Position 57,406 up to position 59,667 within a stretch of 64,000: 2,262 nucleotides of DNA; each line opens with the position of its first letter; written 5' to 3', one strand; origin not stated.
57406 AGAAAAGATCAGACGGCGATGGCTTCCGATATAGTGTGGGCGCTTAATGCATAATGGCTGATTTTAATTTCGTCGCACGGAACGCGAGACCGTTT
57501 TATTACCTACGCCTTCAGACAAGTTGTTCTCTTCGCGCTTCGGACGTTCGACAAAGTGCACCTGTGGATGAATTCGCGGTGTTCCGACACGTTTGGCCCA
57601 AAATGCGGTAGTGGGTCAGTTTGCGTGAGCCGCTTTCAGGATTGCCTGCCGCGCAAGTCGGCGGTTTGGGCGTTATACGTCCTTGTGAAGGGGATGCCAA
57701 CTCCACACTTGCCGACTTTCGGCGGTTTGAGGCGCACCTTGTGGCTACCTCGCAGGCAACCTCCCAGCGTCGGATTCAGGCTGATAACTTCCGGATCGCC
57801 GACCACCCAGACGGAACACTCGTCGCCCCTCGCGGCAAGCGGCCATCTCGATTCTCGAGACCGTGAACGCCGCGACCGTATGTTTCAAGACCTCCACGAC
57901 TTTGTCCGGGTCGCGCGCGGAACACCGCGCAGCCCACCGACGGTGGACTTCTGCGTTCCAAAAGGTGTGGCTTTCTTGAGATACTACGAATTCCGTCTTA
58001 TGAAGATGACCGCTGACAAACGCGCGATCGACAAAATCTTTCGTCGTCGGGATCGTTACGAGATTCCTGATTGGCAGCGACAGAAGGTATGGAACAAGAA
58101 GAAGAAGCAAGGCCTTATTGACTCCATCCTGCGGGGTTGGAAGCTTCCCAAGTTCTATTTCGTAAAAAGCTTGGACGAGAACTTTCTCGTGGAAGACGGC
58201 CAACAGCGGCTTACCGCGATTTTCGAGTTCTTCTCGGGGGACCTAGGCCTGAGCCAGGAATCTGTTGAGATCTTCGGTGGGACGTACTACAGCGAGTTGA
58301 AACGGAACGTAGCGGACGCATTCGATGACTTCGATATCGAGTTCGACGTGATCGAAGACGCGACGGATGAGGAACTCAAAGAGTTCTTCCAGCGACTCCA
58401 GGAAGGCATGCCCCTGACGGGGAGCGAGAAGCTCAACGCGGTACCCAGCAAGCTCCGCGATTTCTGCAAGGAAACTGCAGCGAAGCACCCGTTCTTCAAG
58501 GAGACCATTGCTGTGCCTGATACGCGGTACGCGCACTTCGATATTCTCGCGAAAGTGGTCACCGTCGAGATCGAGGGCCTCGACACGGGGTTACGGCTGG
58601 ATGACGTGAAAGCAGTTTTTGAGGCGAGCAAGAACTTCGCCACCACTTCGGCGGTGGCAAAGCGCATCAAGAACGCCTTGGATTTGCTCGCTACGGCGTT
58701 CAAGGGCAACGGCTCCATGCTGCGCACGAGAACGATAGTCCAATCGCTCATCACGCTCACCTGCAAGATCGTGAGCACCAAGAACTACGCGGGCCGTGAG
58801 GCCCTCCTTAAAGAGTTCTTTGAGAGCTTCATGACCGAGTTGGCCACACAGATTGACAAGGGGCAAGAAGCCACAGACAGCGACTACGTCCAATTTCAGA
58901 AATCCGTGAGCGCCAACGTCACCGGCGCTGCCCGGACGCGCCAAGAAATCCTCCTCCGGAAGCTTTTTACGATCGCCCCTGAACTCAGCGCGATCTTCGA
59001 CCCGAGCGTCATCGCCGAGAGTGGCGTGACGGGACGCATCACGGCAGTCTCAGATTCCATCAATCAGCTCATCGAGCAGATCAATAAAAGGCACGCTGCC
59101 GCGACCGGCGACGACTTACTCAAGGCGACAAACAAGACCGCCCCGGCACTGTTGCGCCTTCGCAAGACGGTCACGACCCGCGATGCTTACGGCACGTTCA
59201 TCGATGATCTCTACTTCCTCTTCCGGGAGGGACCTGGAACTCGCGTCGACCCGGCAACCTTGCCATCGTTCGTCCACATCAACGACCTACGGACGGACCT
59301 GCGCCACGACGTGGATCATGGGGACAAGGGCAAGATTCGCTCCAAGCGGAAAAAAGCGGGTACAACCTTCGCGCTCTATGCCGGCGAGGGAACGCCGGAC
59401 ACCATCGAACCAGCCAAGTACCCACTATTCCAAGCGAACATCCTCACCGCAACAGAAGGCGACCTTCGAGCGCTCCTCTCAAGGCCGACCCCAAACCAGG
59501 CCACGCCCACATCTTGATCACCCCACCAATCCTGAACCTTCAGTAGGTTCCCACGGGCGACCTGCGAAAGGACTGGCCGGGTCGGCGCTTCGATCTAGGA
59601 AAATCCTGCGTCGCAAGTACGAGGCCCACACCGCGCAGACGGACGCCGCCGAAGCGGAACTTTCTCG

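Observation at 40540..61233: A family of transposase-less TIR elements carrying different defence-type cargo, three copies in 21 kb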

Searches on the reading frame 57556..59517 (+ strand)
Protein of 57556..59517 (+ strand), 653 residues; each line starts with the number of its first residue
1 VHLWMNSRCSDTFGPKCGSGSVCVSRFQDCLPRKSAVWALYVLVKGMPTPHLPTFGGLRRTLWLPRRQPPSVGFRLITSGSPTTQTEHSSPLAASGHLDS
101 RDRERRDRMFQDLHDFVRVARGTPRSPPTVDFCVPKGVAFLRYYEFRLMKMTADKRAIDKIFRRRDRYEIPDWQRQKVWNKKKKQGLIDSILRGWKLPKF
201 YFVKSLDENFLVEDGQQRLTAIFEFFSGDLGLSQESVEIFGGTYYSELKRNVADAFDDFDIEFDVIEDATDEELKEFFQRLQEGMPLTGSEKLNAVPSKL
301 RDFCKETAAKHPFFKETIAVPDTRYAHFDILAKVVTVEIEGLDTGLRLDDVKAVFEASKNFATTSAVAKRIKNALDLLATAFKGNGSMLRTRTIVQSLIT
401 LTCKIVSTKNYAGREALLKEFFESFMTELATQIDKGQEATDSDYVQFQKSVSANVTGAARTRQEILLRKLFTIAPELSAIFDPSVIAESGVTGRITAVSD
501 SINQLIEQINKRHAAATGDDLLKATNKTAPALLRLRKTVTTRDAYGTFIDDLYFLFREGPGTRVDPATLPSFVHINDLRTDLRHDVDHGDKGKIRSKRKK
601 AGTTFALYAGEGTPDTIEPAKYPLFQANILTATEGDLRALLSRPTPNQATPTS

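Call 14: search_protein_families(library=pfam, proteins=[window:57556-59517:+], max_evalue=0.01)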
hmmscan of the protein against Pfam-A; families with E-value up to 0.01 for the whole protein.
window:57556-59517:+ (653 aa): 2 families
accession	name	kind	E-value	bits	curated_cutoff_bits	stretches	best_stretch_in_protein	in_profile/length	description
PF03235.19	GmrSD_N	-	7.2e-18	65.9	33.2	1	159-295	2-196/199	GmrSD restriction endonuclease, N-terminal domain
PF23099.1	UTP20_C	-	0.0079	15.9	27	0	459-551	13-104/308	Small subunit processome component 20 homolog, C-terminal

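Call 15: search_protein_families(library=padloc, proteins=[window:57556-59517:+], max_evalue=0.01)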
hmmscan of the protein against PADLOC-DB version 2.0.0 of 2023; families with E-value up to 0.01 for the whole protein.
window:57556-59517:+ (653 aa): 14 families
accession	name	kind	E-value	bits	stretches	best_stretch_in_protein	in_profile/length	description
PDLC03877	NsnA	-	1.1e-31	108.5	1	149-432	44-325/385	-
PDLC03418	REase_II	-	4.5e-11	40.5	1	165-298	29-159/372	Type II restriction enzyme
PDLC04027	PD-T4-2_A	-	5.3e-08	30.3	1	171-228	56-114/363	-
PDLC02698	Orf5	-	5.5e-07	26.7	1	149-225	1-85/573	Orf5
PDLC04151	HEC-05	-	2e-06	24.8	1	147-202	18-74/600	-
PDLC04154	HEC-06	-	3.7e-05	20.6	1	150-222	6-85/569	-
PDLC04152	HEC-05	-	0.00013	18.6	1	151-217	3-73/566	-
PDLC04150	HEC-05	-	0.0002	18.4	1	156-208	12-62/583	-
PDLC02695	Orf5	-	0.00044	16.8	1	149-189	1-41/601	Orf5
PDLC04155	HEC-06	-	0.00051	16.6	1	152-222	6-83/562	-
PDLC02691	Orf5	-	0.00065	16.4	1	149-223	1-84/579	Orf5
PDLC02687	Orf5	-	0.0027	14.5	1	152-222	2-79/543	Orf5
PDLC04156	HEC-06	-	0.0047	13.5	1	155-222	8-84/562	-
PDLC02690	Orf5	-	0.0061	13.5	0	162-224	4-74/531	Orf5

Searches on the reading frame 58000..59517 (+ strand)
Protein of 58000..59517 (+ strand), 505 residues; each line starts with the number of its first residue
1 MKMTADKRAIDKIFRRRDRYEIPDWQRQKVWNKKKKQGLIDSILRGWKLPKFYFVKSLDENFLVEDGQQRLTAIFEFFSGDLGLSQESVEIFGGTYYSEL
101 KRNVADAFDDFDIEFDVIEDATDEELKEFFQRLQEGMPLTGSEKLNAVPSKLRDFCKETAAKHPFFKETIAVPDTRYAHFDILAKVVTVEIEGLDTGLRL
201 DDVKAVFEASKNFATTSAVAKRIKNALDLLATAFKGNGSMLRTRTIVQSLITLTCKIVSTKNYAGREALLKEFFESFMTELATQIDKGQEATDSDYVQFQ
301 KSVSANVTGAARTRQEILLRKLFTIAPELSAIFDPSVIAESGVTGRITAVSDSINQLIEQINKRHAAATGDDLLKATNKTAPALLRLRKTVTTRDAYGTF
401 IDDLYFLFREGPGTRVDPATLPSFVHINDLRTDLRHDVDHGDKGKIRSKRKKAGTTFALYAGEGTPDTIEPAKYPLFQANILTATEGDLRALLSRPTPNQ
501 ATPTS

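Call 62: find_homologous_proteins(query=window:58000-59517:+, max_evalue=1e-10)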
Query window:58000-59517:+ (505 aa): 1425 proteins with E <= 1e-10 among 8000 candidates; the best 120 are listed.
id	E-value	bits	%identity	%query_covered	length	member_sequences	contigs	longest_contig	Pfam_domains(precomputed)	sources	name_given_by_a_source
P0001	0.0e+0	1034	93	100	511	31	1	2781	PF03235.20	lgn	-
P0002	5.0e-290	980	88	99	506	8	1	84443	PF03235.20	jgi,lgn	-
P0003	3.8e-285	964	86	100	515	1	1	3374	PF03235.20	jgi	jgi:hypothetical protein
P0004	1.7e-283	959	86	100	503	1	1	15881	PF03235.20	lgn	-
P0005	2.2e-282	955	86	98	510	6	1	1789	PF03235.20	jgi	jgi:hypothetical protein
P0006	6.3e-270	914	83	98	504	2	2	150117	PF03235.20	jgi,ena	-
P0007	5.2e-264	894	81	98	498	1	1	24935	PF03235.20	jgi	-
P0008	3.7e-259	878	77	100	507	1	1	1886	PF03235.20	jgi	jgi:Protein of unknown function DUF262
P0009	8.9e-258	874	80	98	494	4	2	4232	PF03235.20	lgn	-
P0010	2.8e-242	823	73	100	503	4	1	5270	PF03235.20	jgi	-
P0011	2.5e-228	777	70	98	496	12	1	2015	PF03235.20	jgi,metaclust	metaclust:\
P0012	2.2e-227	774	88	78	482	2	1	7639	PF03235.20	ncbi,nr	ncbi:MAG: DUF262 domain-containing protein [Candidatus Binatus sp.]|nr:DUF262 domain-containing prot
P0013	1.1e-226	771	69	98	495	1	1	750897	PF03235.20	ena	-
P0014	1.5e-226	771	69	98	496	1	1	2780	PF03235.20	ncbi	-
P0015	1.8e-226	771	70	98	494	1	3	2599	PF03235.20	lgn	-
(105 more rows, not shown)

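Call 63: find_encoding_contigs(protein=P0002, flank=6000, max_places=2)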
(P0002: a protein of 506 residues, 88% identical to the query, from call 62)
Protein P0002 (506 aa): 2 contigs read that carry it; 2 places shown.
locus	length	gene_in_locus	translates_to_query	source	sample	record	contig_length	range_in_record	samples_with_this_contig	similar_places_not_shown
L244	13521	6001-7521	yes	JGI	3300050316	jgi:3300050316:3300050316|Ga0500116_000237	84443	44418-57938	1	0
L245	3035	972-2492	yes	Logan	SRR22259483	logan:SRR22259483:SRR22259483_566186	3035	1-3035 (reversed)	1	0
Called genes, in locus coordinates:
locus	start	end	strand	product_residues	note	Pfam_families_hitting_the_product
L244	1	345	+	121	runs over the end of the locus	-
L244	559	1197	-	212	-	PF28474:DUF8412, PF13376:OmdA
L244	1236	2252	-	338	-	PF22494:choice_anch_I (faint), PF25174:Beta-prop_THOC3 (faint)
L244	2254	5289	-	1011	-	PF13620:CarboxypepD_reg, PF13715:CarbopepD_reg_2 (weak), PF25183:OMP_b-brl_4, PF00593:TonB_dep_Rec_b-barrel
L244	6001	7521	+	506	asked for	PF03235:GmrSD_N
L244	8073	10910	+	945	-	PF07517:SecA_DEAD, PF00270:DEAD (faint), PF01043:SecA_PP_bind, PF21090:P-loop_SecA, PF07516:SecA_SW, PF02810:SEC-C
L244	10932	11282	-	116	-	-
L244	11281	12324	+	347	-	PF20244:DUF6599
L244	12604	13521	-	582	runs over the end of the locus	PF01839:FG-GAP (faint), PF13517:FG-GAP_3, PF07593:UnbV_ASPIC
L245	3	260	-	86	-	?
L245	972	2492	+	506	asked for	PF03235:GmrSD_N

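Call 64: find_encoding_contigs(protein=P0006, flank=6000, max_places=2)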
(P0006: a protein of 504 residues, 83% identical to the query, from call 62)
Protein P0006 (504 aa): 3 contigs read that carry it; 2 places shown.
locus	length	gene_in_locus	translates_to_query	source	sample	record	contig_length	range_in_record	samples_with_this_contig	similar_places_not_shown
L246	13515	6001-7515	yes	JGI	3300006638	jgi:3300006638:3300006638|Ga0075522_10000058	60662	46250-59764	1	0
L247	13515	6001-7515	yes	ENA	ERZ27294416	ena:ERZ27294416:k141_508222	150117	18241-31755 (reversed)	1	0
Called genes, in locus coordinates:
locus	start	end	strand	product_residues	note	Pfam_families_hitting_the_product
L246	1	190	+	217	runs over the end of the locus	PF14082:SduA_C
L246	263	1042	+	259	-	-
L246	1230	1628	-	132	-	-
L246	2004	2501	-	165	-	-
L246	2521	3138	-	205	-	-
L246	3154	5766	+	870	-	PF04465:DUF499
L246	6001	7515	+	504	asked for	PF03235:GmrSD_N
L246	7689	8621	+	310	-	PF04471:Mrr_cat (faint)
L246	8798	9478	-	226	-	PF00239:Resolvase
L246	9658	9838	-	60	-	-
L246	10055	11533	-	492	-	PF00672:HAMP, PF00512:HisKA, PF02518:HATPase_c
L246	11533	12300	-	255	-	PF00072:Response_reg, PF00486:Trans_reg_C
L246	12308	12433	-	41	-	-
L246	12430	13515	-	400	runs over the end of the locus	PF05977:MFS_3 (faint), PF07690:MFS_1, PF12832:MFS_1_like, PF00083:Sugar_tr (weak), PF07690:MFS_1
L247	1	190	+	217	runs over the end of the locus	PF14082:SduA_C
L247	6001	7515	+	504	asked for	PF03235:GmrSD_N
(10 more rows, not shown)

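Call 65: find_encoding_contigs(protein=P0013, flank=6000, max_places=2)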
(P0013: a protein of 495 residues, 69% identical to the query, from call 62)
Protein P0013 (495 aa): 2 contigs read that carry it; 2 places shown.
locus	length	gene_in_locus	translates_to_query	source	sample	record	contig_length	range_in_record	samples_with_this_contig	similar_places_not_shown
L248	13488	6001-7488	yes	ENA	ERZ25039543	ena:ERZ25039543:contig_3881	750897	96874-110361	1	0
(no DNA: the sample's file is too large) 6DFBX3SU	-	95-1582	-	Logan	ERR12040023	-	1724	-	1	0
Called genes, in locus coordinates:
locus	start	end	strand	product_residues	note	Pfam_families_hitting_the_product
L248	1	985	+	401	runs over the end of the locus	PF13413:HTH_25, PF13464:RodZ_C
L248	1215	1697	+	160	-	-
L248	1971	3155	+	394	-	PF00438:S-AdoMet_synt_N, PF02772:S-AdoMet_synt_M, PF02773:S-AdoMet_synt_C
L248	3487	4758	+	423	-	PF05221:AdoHcyase, PF00670:AdoHcyase_NAD, PF02826:2-Hacid_dh_C, PF07991:KARI_N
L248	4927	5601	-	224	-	PF05163:DinB (weak), PF04978:MST (weak), PF12867:DinB_2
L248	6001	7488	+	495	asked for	PF03235:GmrSD_N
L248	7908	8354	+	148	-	PF01797:Y1_Tnp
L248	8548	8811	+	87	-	-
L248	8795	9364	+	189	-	-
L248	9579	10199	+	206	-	PF00440:TetR_N, PF13305:TetR_C_33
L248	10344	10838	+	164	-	PF00072:Response_reg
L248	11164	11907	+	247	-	PF04542:Sigma70_r2, PF08281:Sigma70_r4_2, PF04545:Sigma70_r4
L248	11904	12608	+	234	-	PF13490:zf-HC2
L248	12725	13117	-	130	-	-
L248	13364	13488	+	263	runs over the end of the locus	-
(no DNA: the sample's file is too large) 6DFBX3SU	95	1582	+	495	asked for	PF03235:GmrSD_N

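Call 70: find_encoding_contigs(protein=P0001, flank=6000, max_places=4)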
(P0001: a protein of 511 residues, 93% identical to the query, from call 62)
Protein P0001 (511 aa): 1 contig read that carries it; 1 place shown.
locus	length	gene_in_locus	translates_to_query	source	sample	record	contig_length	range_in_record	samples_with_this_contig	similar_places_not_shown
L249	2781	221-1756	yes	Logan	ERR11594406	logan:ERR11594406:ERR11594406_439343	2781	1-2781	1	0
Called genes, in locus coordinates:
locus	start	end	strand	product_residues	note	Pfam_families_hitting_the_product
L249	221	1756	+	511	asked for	PF03235:GmrSD_N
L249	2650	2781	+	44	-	?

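Call 71: find_encoding_contigs(protein=P0004, flank=6000, max_places=2)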
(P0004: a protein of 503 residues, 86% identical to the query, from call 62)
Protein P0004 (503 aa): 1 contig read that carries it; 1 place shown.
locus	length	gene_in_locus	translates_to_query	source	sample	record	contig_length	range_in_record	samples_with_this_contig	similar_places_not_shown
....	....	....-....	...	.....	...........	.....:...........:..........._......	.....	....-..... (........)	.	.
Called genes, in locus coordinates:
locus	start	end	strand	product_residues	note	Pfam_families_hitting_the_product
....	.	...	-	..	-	?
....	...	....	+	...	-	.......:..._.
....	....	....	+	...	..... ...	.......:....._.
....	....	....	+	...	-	-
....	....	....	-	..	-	-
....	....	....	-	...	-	-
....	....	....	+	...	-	-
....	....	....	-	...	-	-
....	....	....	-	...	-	-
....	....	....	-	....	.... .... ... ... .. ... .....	?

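Call 72: find_encoding_contigs(protein=P0007, flank=6000, max_places=2)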
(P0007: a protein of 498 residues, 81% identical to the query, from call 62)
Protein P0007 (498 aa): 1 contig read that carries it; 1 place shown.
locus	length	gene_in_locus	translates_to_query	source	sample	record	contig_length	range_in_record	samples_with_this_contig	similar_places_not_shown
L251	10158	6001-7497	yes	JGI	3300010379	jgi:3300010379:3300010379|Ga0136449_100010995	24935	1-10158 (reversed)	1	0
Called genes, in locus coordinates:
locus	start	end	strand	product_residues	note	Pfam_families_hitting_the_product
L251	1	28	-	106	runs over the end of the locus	PF11604:CusF_Ec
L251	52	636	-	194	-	PF01161:PBP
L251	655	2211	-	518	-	PF01738:DLH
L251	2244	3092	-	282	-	-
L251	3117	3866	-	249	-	-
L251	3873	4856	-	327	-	PF00753:Lactamase_B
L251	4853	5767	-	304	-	-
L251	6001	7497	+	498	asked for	PF03235:GmrSD_N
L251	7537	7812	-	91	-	-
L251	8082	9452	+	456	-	-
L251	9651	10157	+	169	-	?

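Call 90: search_protein_families(library=ncbifam, proteins=[window:58000-59517:+], max_evalue=0.01)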
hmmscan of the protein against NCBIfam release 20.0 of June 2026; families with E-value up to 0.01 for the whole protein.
window:58000-59517:+ (505 aa): 0 families
